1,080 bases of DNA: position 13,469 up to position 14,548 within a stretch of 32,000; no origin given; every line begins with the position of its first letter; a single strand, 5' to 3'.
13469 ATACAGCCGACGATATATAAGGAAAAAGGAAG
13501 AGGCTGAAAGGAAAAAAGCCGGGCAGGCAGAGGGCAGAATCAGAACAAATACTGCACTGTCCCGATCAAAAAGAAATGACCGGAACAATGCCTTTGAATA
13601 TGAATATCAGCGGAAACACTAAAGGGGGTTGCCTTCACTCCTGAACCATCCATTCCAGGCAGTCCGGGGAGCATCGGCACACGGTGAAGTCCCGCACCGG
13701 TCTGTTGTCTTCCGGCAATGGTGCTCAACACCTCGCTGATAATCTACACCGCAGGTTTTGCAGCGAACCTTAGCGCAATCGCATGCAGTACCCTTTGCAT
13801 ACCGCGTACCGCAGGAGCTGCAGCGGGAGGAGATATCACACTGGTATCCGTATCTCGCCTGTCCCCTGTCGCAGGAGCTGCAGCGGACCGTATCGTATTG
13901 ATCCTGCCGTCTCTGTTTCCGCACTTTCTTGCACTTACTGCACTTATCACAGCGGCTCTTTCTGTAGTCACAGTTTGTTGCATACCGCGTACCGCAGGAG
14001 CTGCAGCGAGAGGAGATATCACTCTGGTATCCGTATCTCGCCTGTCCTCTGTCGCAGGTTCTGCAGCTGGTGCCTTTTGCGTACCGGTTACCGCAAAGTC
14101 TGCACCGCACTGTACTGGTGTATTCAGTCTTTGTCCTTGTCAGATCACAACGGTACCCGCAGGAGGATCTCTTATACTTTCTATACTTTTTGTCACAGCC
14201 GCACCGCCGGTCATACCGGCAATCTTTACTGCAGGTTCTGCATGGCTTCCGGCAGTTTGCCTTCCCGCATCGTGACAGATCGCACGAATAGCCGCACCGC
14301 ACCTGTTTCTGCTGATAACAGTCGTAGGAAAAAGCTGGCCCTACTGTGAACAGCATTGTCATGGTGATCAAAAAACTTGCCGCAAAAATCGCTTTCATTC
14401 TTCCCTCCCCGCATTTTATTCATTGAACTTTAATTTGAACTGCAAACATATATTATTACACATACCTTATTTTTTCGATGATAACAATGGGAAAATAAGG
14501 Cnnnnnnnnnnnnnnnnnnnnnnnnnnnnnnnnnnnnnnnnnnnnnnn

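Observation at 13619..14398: Exported, basic, hyper-cysteine-rich repeat protein built from CxxC knuckles, with no family I recognise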

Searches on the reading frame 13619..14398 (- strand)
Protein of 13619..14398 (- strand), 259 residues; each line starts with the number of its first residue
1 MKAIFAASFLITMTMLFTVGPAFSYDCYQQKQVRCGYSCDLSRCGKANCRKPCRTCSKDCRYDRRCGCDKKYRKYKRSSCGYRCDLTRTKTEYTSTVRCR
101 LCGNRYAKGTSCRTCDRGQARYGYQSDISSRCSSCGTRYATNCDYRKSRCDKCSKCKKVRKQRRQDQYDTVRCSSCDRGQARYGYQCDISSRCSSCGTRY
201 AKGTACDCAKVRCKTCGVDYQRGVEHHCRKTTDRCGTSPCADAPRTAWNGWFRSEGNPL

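Call 5: search_protein_families(library=pfam, proteins=[window:13619-14398:-], max_evalue=1)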
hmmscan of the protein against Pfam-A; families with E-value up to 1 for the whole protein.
window:13619-14398:- (259 aa): 1 family
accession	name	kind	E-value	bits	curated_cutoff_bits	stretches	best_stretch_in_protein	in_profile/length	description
PF13901.12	RH_dom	-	0.00052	20.4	28.1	1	98-159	147-204/206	Rubicon Homology Domain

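Call 6: search_protein_families(library=ncbifam, proteins=[window:13619-14398:-], max_evalue=1)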
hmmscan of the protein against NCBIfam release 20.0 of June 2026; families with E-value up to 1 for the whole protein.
window:13619-14398:- (259 aa): 1 family
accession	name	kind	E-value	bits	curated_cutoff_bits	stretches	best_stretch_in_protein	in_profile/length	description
TIGR01624.1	LRP1_Cterm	paralog_domain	0.48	10.4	36.4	0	170-187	14-32/50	LRP1 C-terminal domain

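Call 7: find_homologous_proteins(query=window:13619-14398:-, max_evalue=0.001)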
Query window:13619-14398:- (259 aa): 2 proteins with E <= 0.001 among 627 candidates.
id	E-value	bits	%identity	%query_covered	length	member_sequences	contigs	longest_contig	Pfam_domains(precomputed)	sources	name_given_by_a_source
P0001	1.6e-125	436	80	95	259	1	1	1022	-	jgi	jgi:hypothetical protein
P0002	1.4e-26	112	44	63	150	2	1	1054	-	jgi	jgi:hypothetical protein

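Call 8: search_solved_structures(query=window:13619-14398:-, max_evalue=10)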
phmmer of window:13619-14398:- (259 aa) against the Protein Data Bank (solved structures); distinct sequences matched with E-value up to 10: 0.

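Call 10: find_encoding_contigs(protein=P0001, flank=10000)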
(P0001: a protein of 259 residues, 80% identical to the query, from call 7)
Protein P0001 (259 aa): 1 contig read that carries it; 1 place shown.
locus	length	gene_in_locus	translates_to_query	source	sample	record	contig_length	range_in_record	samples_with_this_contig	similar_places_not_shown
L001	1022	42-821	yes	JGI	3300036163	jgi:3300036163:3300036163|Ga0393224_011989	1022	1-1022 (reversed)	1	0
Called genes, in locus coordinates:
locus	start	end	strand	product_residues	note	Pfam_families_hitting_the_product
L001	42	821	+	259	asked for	-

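Call 11: find_encoding_contigs(protein=P0002, flank=10000)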
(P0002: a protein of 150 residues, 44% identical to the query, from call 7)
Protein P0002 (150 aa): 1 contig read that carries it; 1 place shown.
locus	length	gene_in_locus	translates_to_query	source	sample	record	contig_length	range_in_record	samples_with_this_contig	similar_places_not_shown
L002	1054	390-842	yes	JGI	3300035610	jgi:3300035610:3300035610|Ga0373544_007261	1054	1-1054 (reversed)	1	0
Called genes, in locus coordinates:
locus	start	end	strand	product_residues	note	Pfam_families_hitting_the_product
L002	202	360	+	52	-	-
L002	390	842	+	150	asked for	-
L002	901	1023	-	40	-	-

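Call 16: find_related_loci(query=A1, collection=genome_contigs, flank=10000)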
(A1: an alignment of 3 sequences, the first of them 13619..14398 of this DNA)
Query A1 (259 aa) in genome_contigs; peptide patterns used: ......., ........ (x = any residue, [..] = any of these).
103 stretches matched a pattern, but none encodes a relative of the query by tblastn (E <= 1e-3).

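Call 30: search_protein_representatives(alignment_id=A2)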
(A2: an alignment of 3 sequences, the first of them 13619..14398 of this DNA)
Query: 3 sequences, 256 profile positions. Proteins with E-value up to 0.001 (for the whole library): 5; up to 1e-10: 3; up to 1e-30: 2. The best 5 are listed.
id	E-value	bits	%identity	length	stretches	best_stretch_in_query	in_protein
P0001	2.2e-156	535.5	-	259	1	1-256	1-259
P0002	8.0e-57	209.2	-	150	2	85-171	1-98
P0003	5.5e-11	59.0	-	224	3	1-115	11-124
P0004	3.3e-08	49.9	-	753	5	189-227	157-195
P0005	8.4e-05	38.7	-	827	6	152-216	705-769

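Call 33: search_protein_families(library=pfam, proteins=[P0003, P0004], max_evalue=1)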
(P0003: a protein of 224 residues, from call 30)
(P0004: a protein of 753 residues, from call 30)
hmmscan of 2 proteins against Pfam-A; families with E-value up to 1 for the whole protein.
P0003 (224 aa): 0 families

P0004 (753 aa): 3 families
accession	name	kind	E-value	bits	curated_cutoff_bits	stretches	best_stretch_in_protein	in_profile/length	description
PF13878.12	zf-C2H2_3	-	0.088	13.1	27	0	156-170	14-28/40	zinc-finger of acetyl-transferase ESCO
PF02607.22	B12-binding_2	-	0.097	13.3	23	0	382-402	2-22/74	B12 binding domain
PF05959.16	DUF884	-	0.28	11.2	25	1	658-702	16-58/194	Nucleopolyhedrovirus protein of unknown function (DUF884)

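Call 34: find_encoding_contigs(protein=P0003, flank=10000)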
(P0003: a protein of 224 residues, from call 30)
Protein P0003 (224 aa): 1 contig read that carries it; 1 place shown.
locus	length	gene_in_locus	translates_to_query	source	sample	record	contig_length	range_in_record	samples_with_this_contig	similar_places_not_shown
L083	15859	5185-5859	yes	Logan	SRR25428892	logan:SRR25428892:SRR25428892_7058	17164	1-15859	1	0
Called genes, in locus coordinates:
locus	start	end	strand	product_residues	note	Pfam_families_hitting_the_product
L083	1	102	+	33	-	?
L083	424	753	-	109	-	PF00034:Cytochrom_C, PF13442:Cytochrome_CBB3 (weak)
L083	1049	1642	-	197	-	PF00588:SpoU_methylase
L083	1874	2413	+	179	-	PF12637:TSCPD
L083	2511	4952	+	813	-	PF00990:GGDEF, PF00563:EAL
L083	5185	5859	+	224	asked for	-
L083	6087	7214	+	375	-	PF13641:Glyco_tranf_2_3 (weak), PF00535:Glycos_transf_2, PF04138:GtrA_DPMS_TM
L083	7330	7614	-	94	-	-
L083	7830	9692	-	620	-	PF20142:Scaffold, PF01471:PG_binding_1 (weak), PF03734:YkuD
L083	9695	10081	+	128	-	-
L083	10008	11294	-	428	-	PF05221:AdoHcyase, PF00670:AdoHcyase_NAD, PF02826:2-Hacid_dh_C (weak)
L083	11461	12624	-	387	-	PF00438:S-AdoMet_synt_N, PF02772:S-AdoMet_synt_M, PF02773:S-AdoMet_synt_C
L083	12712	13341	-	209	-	PF13489:Methyltransf_23, PF13847:Methyltransf_31, PF08241:Methyltransf_11, PF08242:Methyltransf_12, PF13649:Methyltransf_25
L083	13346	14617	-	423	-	PF00155:Aminotran_1_2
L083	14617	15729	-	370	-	PF04055:Radical_SAM (weak)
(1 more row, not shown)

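Call 45: search_protein_families(library=pfam, proteins=[P0003], max_evalue=10)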
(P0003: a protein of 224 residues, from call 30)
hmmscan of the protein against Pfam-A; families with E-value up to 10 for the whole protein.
P0003 (224 aa): 1 family
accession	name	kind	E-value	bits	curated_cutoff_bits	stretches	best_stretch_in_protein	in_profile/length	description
PF13913.12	zf-C2HC_2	-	9.8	6.5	27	0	61-71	15-25/25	zinc-finger of a C2HC-type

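Call 46: find_homologous_proteins(query=A3, max_evalue=0.01)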
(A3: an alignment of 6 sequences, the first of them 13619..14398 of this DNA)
Query A3 (6 sequences) (259 aa, profile of the alignment): 24 proteins with E <= 0.01 among 1498 candidates.
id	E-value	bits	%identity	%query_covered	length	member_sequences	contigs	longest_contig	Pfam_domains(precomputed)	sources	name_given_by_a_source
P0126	7.3e-104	364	29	90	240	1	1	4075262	-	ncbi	ncbi:TNFR-Cys domain-containing protein [Candidatus Electrothrix laxa]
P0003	6.3e-103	361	27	100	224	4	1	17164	-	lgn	-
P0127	9.8e-100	351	27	98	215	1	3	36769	-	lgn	-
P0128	6.2e-94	332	28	99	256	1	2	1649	-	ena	-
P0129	9.4e-89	315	24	99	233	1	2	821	-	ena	-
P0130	5.1e-81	290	27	100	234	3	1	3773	-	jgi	-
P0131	1.1e-79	285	28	98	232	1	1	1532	-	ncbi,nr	ncbi:MAG: hypothetical protein D3910_20790 [Candidatus Electrothrix sp. ATG2]|nr:hypothetical protei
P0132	3.1e-78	281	37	60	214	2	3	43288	-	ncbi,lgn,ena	-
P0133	3.0e-75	271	34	60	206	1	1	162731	-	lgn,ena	-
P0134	9.1e-73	263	39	60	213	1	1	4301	-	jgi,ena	-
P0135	2.2e-72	261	34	56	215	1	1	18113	-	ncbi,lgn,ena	-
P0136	4.8e-72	260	25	99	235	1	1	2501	-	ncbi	-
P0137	1.6e-70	255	34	58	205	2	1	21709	-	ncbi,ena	-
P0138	3.3e-68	248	33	56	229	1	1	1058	-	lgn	-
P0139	1.3e-66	243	36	56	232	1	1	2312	-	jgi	jgi:hypothetical protein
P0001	2.5e-60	222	80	95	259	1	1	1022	-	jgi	jgi:hypothetical protein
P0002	5.6e-21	93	44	63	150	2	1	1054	-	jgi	jgi:hypothetical protein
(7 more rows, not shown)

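Call 52: find_encoding_contigs(protein=P0004, flank=6000, max_places=2)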
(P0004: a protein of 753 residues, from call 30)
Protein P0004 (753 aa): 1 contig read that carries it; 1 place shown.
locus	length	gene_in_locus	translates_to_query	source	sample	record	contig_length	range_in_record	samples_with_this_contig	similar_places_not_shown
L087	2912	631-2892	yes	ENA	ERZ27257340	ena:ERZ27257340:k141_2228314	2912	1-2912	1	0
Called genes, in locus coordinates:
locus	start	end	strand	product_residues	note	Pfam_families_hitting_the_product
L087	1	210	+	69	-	?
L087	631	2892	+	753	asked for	-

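Call 56: search_solved_structures(query=A4, max_evalue=10, show_alignments=2)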
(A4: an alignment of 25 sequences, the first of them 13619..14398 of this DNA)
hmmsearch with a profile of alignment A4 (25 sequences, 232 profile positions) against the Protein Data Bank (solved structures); distinct sequences matched with E-value up to 10: 8.
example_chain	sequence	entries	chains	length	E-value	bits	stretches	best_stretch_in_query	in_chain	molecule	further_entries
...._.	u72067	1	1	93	0.017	18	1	118-172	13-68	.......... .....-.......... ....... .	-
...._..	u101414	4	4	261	0.021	17.8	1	100-167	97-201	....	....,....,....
7aor_at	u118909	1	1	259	0.055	16.4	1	100-167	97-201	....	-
2ecv_A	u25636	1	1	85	0.061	16.3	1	117-171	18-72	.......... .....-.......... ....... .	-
7l3l_B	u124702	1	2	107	0.33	13.9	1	140-206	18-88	TNF receptor-associated factor 6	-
2egp_A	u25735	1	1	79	0.39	13.6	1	118-170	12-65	Tripartite motif-containing protein 34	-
9kbo_A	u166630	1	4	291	0.98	12.3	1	118-165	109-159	Shiftless antiviral inhibitor of ribosomal frameshifting protein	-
8hz2_A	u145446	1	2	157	8.3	9.3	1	140-206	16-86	TNF receptor-associated factor 6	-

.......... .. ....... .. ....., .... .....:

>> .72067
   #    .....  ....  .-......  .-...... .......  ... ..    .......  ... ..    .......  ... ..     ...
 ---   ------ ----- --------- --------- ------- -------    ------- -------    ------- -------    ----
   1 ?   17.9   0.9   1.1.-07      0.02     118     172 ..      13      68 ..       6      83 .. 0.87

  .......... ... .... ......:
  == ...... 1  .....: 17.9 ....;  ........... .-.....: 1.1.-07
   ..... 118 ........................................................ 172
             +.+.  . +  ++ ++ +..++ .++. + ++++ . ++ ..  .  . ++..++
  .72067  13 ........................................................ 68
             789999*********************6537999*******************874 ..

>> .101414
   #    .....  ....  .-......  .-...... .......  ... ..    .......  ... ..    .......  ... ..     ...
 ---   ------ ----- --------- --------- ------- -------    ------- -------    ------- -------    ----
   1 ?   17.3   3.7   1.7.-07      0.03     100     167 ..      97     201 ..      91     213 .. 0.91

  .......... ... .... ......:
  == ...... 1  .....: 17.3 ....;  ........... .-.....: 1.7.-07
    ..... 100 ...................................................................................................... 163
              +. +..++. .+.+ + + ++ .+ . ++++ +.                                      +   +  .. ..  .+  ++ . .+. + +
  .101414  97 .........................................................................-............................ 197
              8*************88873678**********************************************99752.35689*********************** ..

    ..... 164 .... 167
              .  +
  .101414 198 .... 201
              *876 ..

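Call 59: predict_structure(alignment_id=A4)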
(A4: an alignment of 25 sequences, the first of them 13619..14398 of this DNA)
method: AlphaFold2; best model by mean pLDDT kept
length: 259 residues; sequences in the alignment: 25
mean_pLDDT: 54.9   pTM: 0.25
mean pLDDT of the five models: 54.9, 53.9, 52.4, 51.9, 51.8
residues with pLDDT >= 90: 4; 70-90: 66; 50-70: 62; < 50: 127
segments of 3 or more residues with pLDDT < 50: 23-26, 28-47, 49-80, 118-134, 136-187
pLDDT, mean of each block of 10 residues (from residue 1): 70 66 47 34 41 38 35 40 64 76 76 57 36 43 39 41 35 35 50 82 81 89 85 54 58 54
secondary structure, 60 per line:
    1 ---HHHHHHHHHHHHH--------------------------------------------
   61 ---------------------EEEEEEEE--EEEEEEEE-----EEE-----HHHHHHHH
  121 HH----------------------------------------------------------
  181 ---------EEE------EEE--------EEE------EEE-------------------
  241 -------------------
elements in order: H4-16 E82-89 E92-99 E105-107 H113-122 E190-192 E199-201 E210-212 E219-221
